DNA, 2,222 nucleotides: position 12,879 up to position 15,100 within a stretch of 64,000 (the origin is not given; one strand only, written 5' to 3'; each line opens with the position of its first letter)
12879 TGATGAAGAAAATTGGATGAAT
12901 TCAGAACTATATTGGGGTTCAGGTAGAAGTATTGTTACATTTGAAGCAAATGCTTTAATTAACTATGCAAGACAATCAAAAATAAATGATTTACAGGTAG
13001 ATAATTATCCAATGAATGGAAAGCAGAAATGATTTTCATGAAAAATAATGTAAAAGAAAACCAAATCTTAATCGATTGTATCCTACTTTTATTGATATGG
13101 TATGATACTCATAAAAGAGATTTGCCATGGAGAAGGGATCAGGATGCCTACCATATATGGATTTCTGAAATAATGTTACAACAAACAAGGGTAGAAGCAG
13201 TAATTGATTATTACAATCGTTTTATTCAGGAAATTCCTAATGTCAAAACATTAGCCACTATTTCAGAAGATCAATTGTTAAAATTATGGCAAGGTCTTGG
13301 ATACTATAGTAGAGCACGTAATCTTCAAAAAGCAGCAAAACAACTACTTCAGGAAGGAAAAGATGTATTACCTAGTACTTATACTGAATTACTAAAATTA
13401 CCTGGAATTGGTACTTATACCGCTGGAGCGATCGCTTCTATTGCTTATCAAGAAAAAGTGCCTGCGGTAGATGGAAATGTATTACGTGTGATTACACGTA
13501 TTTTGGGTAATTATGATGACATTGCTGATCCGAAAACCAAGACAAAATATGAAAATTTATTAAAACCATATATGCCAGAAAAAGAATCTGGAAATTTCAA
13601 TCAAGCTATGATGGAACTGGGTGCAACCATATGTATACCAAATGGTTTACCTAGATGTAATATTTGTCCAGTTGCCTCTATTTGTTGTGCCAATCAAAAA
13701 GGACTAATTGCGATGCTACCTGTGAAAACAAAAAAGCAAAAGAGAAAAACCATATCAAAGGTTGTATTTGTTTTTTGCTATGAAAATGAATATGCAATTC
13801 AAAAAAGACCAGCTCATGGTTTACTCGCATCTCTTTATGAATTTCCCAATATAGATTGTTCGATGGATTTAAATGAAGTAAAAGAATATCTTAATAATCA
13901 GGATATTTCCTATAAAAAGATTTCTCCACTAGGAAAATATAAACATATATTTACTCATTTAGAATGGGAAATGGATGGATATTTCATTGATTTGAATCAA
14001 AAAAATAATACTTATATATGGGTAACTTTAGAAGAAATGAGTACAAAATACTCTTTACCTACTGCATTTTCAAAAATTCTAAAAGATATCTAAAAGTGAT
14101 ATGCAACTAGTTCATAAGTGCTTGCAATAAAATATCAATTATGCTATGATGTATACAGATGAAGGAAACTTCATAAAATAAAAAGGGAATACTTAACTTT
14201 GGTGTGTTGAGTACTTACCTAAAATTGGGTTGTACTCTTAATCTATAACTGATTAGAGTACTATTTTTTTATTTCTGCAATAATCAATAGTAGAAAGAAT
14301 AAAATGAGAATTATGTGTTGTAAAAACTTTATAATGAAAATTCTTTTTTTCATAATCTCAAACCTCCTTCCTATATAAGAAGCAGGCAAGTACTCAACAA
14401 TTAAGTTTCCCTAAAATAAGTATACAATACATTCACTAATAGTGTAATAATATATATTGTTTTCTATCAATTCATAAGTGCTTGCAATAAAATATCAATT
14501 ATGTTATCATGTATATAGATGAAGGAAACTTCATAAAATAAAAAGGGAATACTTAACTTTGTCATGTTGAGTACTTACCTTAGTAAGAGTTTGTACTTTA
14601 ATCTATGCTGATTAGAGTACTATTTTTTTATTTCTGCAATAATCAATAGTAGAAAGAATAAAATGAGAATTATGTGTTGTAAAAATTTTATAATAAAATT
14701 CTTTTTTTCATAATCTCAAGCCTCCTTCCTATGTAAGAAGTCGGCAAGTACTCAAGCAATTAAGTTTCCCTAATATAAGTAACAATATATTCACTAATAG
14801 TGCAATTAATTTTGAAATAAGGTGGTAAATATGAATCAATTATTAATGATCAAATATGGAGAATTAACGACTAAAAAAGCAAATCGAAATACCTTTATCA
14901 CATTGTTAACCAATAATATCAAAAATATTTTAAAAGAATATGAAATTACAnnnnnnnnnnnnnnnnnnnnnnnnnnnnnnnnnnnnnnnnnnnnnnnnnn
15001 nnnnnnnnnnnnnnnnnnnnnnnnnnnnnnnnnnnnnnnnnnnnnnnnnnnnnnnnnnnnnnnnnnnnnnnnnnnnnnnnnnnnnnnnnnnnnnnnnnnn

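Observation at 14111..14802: Three-copy repeated element with the complete architecture of a type I toxin-antitoxin locus: hydrophobic micro-peptide, convergent antisense RNA and shared bidirectional terminator.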

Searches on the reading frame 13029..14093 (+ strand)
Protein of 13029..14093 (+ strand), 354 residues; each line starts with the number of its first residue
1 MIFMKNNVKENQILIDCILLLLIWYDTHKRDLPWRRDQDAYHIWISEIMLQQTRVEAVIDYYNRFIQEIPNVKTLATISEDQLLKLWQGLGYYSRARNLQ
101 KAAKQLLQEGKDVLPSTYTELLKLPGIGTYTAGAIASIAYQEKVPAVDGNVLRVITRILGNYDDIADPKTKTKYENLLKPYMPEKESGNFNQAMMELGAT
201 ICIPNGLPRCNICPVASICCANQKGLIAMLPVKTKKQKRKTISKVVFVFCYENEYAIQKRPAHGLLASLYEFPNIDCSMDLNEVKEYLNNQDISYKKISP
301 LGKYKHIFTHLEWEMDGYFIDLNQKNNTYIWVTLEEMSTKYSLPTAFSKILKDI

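Call 10: find_encoding_contigs(protein=window:13029-14093:+, flank=3000, max_places=6)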
Protein window:13029-14093:+ (354 aa): 3 contigs read that carry it; 2 places shown.
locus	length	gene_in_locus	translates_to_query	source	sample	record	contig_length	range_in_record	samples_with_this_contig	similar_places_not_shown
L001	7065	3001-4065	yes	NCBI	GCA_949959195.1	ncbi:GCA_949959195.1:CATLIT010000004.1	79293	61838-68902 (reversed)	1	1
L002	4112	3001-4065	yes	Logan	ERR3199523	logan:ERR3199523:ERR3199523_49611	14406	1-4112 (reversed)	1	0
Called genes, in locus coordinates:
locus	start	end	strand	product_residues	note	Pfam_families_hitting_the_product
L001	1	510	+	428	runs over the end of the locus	PF00459:Inositol_P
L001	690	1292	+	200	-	-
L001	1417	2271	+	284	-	-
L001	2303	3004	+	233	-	PF02698:DUF218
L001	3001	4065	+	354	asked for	PF00730:HhH-GPD, PF00633:HHH (weak), PF14815:NUDIX_4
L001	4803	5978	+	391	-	PF22025:ThiI_fer, PF02926:THUMP, PF02568:ThiI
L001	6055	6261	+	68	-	PF00269:SASP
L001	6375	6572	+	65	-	PF00269:SASP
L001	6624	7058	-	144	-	-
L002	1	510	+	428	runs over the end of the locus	PF00459:Inositol_P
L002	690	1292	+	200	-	-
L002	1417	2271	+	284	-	-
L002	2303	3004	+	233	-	PF02698:DUF218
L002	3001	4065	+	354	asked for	PF00730:HhH-GPD, PF00633:HHH (weak), PF14815:NUDIX_4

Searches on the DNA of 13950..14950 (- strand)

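Call 5: search_rna_families(source=window, start=13950, end=14950, threshold=evalue, max_evalue=10, show_alignments=3)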
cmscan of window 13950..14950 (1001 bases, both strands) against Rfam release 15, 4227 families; matches with E-value up to 10: 6.
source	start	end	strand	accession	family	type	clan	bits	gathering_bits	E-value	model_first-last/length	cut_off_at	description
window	14617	14637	+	RF01355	CRISPR-DR26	Gene; CRISPR;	-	17.6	39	5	1-25/25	no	CRISPR RNA direct repeat element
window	14258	14278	+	RF01355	CRISPR-DR26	Gene; CRISPR;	-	17.6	39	5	1-25/25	no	CRISPR RNA direct repeat element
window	14464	14499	-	RF01348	CRISPR-DR38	Gene; CRISPR;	-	16.9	44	8.3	1-35/35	no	CRISPR RNA direct repeat element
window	14072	14098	-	RF00066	U7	Gene; snRNA;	-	15.1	34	2.1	1-62/62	no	U7 small nuclear RNA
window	14267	14304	-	RF03223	mir-2209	Gene; miRNA;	-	14.8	70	9.2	12-49/63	no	mir-2209 microRNA precursor family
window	14626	14663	-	RF03223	mir-2209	Gene; miRNA;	-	14.8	70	9.2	12-49/63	no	mir-2209 microRNA precursor family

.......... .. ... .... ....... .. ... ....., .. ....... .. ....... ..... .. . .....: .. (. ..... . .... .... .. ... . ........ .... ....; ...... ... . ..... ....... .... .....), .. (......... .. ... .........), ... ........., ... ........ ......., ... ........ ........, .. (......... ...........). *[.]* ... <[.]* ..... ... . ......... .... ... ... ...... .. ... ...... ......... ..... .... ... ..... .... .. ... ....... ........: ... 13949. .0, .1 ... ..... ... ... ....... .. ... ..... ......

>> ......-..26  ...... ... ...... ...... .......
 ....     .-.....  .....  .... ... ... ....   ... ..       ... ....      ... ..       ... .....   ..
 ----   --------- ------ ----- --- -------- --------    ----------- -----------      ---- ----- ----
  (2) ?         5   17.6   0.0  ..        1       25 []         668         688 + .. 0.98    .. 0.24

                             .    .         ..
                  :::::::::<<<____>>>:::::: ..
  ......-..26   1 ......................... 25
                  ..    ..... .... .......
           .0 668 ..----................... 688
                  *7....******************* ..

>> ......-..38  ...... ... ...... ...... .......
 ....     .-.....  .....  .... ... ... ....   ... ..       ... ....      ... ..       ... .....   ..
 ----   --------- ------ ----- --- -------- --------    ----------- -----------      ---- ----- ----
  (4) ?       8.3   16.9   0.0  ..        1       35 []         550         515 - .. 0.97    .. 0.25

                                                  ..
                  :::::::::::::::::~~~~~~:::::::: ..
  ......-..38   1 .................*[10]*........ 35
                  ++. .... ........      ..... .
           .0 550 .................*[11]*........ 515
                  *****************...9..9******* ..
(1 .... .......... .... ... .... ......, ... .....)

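Call 36: search_dna_similar(query=window:14111-14444:-, collection=phages, mode=distant, max_evalue=0.001)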
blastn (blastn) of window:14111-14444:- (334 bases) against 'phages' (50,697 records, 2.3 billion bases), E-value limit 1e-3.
No match.

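Call 37: search_dna_similar(query=window:14111-14444:-, collection=plasmids, mode=distant, max_evalue=0.001)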
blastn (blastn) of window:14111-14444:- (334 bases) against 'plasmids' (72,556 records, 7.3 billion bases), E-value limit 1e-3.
No match.

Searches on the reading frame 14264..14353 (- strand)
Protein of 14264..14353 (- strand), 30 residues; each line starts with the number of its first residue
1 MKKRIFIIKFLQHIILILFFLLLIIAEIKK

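Call 12: search_protein_families(library=pfam, proteins=[window:14264-14353:-], max_evalue=10)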
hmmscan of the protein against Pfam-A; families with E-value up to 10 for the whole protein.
seq(30 aa): 0 families

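Call 13: search_protein_families(library=ncbifam, proteins=[window:14264-14353:-], max_evalue=10)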
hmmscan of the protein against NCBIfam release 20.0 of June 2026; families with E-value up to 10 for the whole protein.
seq(30 aa): 0 families

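Call 61: list_cluster_members(proteins=[window:14264-14353:-, window:61783-61860:+, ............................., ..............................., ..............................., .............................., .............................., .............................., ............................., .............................])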
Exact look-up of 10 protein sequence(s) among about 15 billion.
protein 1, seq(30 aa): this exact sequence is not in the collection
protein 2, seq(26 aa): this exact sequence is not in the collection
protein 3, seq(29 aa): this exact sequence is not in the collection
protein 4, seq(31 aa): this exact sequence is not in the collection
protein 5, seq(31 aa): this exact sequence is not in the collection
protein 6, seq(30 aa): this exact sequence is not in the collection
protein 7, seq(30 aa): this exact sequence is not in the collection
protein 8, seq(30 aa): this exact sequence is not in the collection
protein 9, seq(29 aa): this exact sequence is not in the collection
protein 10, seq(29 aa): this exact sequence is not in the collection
